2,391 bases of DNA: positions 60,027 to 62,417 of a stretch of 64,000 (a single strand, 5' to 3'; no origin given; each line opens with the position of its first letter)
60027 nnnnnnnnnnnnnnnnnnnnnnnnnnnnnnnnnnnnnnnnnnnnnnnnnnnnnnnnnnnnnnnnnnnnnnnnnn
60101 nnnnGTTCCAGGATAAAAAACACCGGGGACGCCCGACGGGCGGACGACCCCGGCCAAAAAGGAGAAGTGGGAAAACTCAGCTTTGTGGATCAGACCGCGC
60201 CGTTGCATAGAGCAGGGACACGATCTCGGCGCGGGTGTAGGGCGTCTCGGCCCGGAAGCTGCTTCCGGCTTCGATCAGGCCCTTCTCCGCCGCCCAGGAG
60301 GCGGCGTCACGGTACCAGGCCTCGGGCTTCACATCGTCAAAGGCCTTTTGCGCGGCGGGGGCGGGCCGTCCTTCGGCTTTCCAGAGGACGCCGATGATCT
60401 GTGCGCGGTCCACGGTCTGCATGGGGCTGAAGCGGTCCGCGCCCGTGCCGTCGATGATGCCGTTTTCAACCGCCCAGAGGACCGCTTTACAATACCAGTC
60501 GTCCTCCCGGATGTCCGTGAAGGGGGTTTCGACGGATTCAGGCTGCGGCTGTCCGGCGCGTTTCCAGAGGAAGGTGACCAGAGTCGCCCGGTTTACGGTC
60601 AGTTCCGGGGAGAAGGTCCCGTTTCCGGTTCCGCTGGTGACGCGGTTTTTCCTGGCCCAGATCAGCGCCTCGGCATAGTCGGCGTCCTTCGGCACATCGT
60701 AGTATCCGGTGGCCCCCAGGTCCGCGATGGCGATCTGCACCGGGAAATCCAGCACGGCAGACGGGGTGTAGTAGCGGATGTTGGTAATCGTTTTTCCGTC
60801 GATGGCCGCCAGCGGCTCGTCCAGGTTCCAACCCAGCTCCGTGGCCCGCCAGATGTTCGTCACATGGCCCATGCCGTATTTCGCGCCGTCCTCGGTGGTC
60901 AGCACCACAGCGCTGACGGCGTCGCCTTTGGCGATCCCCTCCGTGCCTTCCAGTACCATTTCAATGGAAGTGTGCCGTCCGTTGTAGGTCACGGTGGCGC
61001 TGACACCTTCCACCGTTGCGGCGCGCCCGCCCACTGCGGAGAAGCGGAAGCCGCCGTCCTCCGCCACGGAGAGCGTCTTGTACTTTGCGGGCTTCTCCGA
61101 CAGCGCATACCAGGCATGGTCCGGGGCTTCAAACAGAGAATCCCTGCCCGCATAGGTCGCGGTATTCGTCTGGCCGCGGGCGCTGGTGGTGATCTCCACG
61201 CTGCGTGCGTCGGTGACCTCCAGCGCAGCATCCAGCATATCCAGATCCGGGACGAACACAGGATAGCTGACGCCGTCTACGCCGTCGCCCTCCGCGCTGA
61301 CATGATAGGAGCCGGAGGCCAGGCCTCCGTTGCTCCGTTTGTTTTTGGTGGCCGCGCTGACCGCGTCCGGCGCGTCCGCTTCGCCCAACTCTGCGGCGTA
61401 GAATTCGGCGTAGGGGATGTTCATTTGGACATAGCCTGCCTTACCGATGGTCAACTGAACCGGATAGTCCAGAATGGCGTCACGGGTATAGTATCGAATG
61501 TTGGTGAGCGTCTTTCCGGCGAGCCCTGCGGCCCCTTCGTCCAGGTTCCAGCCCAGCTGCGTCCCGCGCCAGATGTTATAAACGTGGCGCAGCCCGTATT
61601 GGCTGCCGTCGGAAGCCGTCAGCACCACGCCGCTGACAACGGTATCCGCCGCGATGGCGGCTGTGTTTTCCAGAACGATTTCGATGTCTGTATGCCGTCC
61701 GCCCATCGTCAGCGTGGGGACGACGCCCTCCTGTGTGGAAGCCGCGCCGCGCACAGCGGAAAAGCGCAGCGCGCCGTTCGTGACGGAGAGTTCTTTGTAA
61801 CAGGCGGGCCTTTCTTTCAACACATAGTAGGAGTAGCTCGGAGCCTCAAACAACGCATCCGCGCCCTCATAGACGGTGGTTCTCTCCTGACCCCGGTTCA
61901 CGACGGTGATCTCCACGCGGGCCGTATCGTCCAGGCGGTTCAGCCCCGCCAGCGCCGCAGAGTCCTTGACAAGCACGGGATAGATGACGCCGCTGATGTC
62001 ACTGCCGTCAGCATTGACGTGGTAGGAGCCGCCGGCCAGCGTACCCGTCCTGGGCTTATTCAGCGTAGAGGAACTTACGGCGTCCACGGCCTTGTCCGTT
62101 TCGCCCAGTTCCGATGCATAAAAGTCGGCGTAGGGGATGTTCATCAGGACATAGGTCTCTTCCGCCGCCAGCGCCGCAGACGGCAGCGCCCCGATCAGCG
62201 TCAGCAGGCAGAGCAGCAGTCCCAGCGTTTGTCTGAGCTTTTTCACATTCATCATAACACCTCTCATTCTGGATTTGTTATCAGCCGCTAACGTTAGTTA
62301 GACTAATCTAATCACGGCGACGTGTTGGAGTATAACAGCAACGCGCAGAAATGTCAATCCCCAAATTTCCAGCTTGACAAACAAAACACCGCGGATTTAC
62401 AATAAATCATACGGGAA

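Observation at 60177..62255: SLH-anchored protein built from two copies of an unassigned domain, each with a flavinylation-like DAVSxxT site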

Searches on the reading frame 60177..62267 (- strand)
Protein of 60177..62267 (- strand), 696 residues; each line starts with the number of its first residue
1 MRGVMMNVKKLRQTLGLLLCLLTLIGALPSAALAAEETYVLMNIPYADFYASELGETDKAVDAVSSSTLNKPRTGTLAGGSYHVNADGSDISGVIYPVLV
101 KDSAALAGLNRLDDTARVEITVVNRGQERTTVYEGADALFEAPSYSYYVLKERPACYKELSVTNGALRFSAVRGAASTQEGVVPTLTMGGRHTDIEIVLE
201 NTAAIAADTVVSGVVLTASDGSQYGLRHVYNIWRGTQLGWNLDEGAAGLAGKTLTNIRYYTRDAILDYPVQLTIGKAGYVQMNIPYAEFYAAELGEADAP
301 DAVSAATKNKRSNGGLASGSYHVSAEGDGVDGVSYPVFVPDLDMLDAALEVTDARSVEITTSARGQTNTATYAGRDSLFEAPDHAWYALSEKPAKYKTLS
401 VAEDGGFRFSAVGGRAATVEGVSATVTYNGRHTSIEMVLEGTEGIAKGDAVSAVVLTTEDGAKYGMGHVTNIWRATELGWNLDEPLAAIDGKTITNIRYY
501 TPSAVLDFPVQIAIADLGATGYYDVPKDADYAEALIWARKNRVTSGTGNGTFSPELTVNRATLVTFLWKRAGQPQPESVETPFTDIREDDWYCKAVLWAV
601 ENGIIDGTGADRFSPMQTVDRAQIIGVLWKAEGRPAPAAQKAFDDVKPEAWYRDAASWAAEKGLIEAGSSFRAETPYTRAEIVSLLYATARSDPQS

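Call 3: search_protein_families(library=pfam, proteins=[window:60177-62267:-], max_evalue=0.1)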
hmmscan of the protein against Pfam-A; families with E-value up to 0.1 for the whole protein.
window:60177-62267:- (696 aa): 2 families
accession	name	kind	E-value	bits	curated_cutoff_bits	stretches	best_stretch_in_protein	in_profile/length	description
PF00395.25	SLH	-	9.3e-24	83.6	20.8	3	582-623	1-42/44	S-layer homology domain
PF14889.11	PBP-Tp47_a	-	0.019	14.9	25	0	299-355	47-96/164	Penicillin-binding protein Tp47 domain a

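Call 4: search_protein_families(library=ncbifam, proteins=[window:60177-62267:-], max_evalue=0.1)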
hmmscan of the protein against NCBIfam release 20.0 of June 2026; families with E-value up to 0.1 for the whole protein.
window:60177-62267:- (696 aa): 1 family
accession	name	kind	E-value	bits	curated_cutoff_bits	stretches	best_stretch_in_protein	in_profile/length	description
NF033190.2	inl_like_NEAT_1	exception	3.2e-05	22.4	1275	1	522-653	582-713/754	NEAT domain-containing leucine-rich repeat protein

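Call 7: find_homologous_proteins(query=window:60177-62267:-, max_evalue=0.001)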
Query window:60177-62267:- (696 aa): 1165 proteins with E <= 0.001 among 8000 candidates; the best 120 are listed.
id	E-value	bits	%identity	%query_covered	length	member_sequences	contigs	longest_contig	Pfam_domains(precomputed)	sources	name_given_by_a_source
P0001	0.0e+0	1520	99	99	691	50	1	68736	PF00395.26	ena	-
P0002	0.0e+0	1269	99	83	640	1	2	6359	PF00395.26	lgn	-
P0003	0.0e+0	1126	75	95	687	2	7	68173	PF00395.26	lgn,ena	-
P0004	0.0e+0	1088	71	99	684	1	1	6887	PF00395.26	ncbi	-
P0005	0.0e+0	1077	72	94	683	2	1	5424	PF00395.26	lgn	-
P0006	0.0e+0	1065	70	98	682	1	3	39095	PF00395.26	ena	-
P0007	0.0e+0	1065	70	98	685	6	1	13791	PF00395.26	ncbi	-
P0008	0.0e+0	1054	69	98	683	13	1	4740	PF00395.26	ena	-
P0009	8.8e-285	965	98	60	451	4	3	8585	PF00395.26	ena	-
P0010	1.7e-255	868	56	68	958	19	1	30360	PF16436.11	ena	-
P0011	1.4e-249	848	59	95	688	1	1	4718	PF00395.26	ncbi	-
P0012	1.3e-242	825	83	60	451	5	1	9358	PF00395.26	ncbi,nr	ncbi:MAG: S-layer homology domain-containing protein [Oscillospiraceae bacterium]|nr:S-layer homolog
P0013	5.2e-199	681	49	94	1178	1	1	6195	PF00395.26,PF07554.20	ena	-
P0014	1.2e-195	670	53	94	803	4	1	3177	PF00395.26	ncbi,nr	ncbi:MAG: S-layer homology domain-containing protein [Mogibacterium sp.]|nr:S-layer homology domain-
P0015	3.8e-189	649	44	96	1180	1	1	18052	PF00395.26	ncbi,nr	ncbi:MAG: S-layer homology domain-containing protein [Solobacterium sp.]|nr:S-layer homology domain-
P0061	7.7e-131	456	45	71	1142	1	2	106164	PF00395.26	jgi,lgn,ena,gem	-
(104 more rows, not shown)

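Call 16: find_encoding_contigs(protein=window:60177-62267:-, flank=10000, max_places=4)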
Protein window:60177-62267:- (696 aa): no gene with exactly this product is on record in the collection.

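Call 22: find_encoding_contigs(protein=P0001, flank=10000, max_places=2)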
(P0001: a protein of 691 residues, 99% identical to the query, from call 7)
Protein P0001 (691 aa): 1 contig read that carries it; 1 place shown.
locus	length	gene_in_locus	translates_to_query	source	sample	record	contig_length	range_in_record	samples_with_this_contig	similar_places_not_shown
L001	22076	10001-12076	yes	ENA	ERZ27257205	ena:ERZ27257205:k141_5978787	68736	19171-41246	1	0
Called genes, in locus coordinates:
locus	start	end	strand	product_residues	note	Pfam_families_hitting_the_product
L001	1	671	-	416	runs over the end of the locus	PF00365:PFK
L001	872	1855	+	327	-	PF01116:F_bP_aldolase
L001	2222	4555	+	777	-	PF19732:SpoIIE_N, PF07228:SpoIIE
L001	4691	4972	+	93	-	-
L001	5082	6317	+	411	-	PF05221:AdoHcyase, PF02826:2-Hacid_dh_C, PF00670:AdoHcyase_NAD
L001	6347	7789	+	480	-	PF03448:MgtE_N, PF00571:CBS, PF01769:MgtE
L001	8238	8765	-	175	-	PF07456:Hpre_diP_synt_I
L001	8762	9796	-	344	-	PF02424:ApbE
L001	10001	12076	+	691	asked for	PF00395:SLH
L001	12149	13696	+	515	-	-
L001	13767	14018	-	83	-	-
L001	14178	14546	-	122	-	PF01325:Fe_dep_repress, PF12802:MarR_2 (weak), PF13412:HTH_24 (weak), PF02742:Fe_dep_repr_C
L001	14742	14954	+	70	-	PF04023:FeoA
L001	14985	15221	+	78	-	PF04023:FeoA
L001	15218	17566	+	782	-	PF01926:MMR_HSR1, PF02421:FeoB_N, PF17910:FeoB_Cyto, PF07670:Gate, PF07664:FeoB_C, PF07670:Gate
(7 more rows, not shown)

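Call 23: find_encoding_contigs(protein=P0061, flank=10000, max_places=2)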
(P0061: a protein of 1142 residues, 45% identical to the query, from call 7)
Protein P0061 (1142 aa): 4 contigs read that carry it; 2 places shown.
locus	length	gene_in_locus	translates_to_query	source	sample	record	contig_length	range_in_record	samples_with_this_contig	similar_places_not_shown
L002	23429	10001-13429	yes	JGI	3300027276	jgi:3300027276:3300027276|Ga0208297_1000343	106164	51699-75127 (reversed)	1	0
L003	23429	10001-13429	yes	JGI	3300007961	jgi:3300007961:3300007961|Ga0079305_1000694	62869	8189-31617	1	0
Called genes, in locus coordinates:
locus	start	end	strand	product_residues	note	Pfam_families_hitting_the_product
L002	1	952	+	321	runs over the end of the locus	PF03186:CobD_Cbib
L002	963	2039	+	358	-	PF00155:Aminotran_1_2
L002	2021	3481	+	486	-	PF01656:CbiA, PF13500:AAA_26, PF07685:GATase_3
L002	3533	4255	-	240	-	PF13367:PrsW-protease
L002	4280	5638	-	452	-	PF03023:MurJ, PF13440:Polysacc_synt_3 (weak), PF01554:MatE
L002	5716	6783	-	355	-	-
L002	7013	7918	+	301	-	PF00497:SBP_bac_3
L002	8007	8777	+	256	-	PF00528:BPD_transp_1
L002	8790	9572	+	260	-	PF02463:SMC_N (faint), PF00005:ABC_tran, PF13304:AAA_21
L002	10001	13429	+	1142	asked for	PF00395:SLH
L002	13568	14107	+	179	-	PF04542:Sigma70_r2, PF08281:Sigma70_r4_2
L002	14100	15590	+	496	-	-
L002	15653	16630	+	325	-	PF17803:Cadherin_4, PF17892:Cadherin_5, PF17963:Big_9, PF00395:SLH (weak)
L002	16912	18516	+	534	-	PF00753:Lactamase_B, PF12706:Lactamase_B_2 (weak), PF16661:Lactamase_B_6, PF10996:Beta-Casp, PF07521:RMMBL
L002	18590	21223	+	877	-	PF00009:GTP_EFTU, PF22042:EF-G_D2 (weak), PF03764:EFG_IV, PF00679:EFG_C, PF05991:NYN_YacP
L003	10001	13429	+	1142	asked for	PF00395:SLH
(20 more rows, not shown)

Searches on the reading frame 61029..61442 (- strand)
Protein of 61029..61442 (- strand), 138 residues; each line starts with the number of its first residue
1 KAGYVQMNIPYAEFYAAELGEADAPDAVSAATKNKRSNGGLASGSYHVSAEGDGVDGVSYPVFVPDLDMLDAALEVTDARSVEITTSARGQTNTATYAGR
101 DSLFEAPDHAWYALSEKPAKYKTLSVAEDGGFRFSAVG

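Call 102: predict_structure(alignment_id=A3)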
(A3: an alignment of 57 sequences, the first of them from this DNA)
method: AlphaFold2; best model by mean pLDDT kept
length: 138 residues; sequences in the alignment: 57
mean_pLDDT: 82.2   pTM: 0.75
mean pLDDT of the five models: 82.2, 82.1, 80.6, 79.2, 78.9
residues with pLDDT >= 90: 75; 70-90: 27; 50-70: 25; < 50: 11
segments of 3 or more residues with pLDDT < 50: 26-35
pLDDT, mean of each block of 10 residues (from residue 1): 96 83 47 51 58 71 97 96 89 92 92 97 93 90
secondary structure, 60 per line:
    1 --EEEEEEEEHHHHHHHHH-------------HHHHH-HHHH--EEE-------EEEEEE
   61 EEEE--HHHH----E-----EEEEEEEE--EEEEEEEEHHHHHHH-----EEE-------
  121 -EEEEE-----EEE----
elements in order: E3-10 H11-19 H33-37 H39-42 E45-47 E55-64 H67-70 E81-88 E91-98 H99-105 E111-113 E122-126 E132-134

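Call 104: fold_search(model_id=the predicted structure, library=pdb)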
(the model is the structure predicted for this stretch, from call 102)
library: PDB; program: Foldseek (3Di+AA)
matches with E <= 10: 385; with E <= 0.001: 0
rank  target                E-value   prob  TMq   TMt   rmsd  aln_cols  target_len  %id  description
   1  2btv_A                4.1e-01  0.02  0.11  0.04  14.4       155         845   11  ATOMIC MODEL FOR BLUETONGUE VIRUS (BTV) CORE (released 1998-09-30)
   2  6po2_J                4.4e-01  0.06  0.14  0.04  14.5        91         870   12  In situ structure of BTV RNA-dependent RNA polymerase in BTV core (released 2019-08-07)
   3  6pns_B                5.0e-01  0.06  0.13  0.03  13.9        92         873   11  In situ structure of BTV RNA-dependent RNA polymerase in BTV virion (released 2019-08-07)
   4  3emi                  5.7e-01  0.02  0.13  0.16  17.4       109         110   17  Crystal structure of Hia 307-422 non-adhesive domain (released 2008-11-04)
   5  6po2_F                6.5e-01  0.02  0.14  0.03  15.0        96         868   17  In situ structure of BTV RNA-dependent RNA polymerase in BTV core (released 2019-08-07)
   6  8w1r_E                8.9e-01  0.04  0.13  0.03  14.9        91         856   18  Cryo-EM structure of BTV core (released 2024-04-24)
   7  8w1i_A                8.9e-01  0.04  0.13  0.03  14.8        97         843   12  Cryo-EM structure of BTV subcore (released 2024-04-24)
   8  8w1o_A                8.9e-01  0.03  0.13  0.03  14.7       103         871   10  Cryo-EM structure of BTV virion (released 2024-04-24)
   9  7qep_S6               1.0e+00  0.05  0.14  0.10  12.3        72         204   11  Cryo-EM structure of the ribosome from Encephalitozoon cuniculi (released 2022-02-09)
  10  9h3g_Ta               1.1e+00  0.04  0.14  0.09  16.1       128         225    7  Structure of the Arabidopsis thaliana 80S ribosome in complex with P- and E-site tRNAs and mRNA (released 2026-02-04)
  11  9h4n_K3               1.1e+00  0.04  0.14  0.11  19.2       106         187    9  RPL13 (eL13)-mutant 80S ribosome from mouse (released 2025-11-05)
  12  3n2o_C                1.1e+00  0.03  0.14  0.05  14.9       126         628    6  X-ray crystal structure of arginine decarboxylase complexed with Arginine from Vibrio vulnificus (released 2010-06-09)
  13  8w1r_C                1.1e+00  0.03  0.14  0.03  13.8        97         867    8  Cryo-EM structure of BTV core (released 2024-04-24)
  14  6pns_F                1.1e+00  0.02  0.11  0.03  14.3        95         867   10  In situ structure of BTV RNA-dependent RNA polymerase in BTV virion (released 2019-08-07)
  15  7w6j_C                1.2e+00  0.04  0.15  0.13  13.3        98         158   11  The crystal structure of MLL1 (N3861I/Q3867L/C3882SS)-RBBP5-ASH2L in complex with H3K4me2 peptide (released 2022-09-07)
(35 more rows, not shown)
